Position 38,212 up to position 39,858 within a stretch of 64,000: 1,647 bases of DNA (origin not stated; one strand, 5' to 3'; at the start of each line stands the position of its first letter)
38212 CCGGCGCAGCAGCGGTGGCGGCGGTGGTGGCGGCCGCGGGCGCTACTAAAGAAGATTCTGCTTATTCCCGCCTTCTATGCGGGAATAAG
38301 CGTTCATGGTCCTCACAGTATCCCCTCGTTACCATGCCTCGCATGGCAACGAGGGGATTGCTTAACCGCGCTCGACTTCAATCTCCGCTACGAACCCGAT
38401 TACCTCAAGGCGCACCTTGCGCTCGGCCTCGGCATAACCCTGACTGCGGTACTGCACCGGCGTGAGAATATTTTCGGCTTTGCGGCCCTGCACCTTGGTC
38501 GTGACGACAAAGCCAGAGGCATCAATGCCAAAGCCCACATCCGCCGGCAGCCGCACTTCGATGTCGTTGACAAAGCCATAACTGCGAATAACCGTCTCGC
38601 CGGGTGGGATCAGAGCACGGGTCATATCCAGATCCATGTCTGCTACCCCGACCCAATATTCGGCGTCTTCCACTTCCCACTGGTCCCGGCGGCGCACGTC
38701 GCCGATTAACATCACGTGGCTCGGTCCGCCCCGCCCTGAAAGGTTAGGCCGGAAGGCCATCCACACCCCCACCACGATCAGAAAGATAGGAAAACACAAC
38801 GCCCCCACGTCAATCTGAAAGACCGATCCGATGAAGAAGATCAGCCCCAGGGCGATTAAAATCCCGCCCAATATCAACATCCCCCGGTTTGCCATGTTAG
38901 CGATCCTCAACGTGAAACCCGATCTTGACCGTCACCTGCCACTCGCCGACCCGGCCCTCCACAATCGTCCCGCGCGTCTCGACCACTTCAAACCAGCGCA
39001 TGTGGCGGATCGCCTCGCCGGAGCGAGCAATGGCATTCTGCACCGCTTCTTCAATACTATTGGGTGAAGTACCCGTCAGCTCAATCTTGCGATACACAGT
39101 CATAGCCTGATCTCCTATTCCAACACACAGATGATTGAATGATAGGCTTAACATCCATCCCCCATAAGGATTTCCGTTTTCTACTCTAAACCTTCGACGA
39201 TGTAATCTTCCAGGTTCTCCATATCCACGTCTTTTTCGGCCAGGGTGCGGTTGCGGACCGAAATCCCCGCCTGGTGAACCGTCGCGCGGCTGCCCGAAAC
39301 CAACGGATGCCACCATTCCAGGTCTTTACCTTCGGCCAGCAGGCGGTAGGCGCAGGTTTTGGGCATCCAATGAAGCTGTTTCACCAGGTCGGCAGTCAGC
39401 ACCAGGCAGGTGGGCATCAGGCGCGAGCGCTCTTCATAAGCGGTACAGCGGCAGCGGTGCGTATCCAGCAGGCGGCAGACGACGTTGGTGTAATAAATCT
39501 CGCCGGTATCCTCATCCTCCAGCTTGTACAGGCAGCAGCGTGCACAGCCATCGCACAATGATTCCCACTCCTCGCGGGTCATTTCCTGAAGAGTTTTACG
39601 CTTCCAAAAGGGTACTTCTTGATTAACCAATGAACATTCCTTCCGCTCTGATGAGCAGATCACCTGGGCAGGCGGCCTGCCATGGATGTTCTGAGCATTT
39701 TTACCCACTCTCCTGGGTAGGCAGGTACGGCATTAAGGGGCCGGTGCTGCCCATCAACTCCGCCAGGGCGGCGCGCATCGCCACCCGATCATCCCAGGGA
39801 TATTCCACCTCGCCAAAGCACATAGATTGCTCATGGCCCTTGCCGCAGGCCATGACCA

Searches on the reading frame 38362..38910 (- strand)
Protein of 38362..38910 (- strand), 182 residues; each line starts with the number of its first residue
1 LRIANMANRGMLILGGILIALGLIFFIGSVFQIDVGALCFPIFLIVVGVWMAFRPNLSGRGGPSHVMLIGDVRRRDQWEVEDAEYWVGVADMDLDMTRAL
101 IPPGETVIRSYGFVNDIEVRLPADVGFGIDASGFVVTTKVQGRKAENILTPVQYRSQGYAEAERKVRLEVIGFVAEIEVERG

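Call 75: search_protein_families(library=pfam, proteins=[window:38362-38910:-], max_evalue=0.00001)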
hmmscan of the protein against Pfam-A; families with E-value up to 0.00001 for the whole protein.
window:38362-38910:- (182 aa): 1 family
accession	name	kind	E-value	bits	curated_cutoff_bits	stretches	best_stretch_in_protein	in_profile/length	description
PF09922.15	LiaF-like_C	-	2.2e-19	69.9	29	1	69-179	2-114/114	Cell wall-active antibiotics response LiaF, C-terminal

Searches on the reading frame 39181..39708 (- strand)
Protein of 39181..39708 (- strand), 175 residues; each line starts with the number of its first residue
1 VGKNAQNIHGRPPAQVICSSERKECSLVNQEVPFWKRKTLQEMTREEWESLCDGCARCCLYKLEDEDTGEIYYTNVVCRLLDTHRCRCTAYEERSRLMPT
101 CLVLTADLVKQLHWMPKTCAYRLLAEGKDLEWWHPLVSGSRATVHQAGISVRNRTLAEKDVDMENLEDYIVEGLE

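Call 75: search_protein_families(library=pfam, proteins=[window:39181-39708:-], max_evalue=0.00001)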
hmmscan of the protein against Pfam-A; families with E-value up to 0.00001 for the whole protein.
window:39181-39708:- (175 aa): 1 family
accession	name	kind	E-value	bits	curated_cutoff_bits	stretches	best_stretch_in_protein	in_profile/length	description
PF03692.20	CxxCxxCC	-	4.8e-09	37.2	23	1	52-120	2-85/85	Putative zinc- or iron-chelating domain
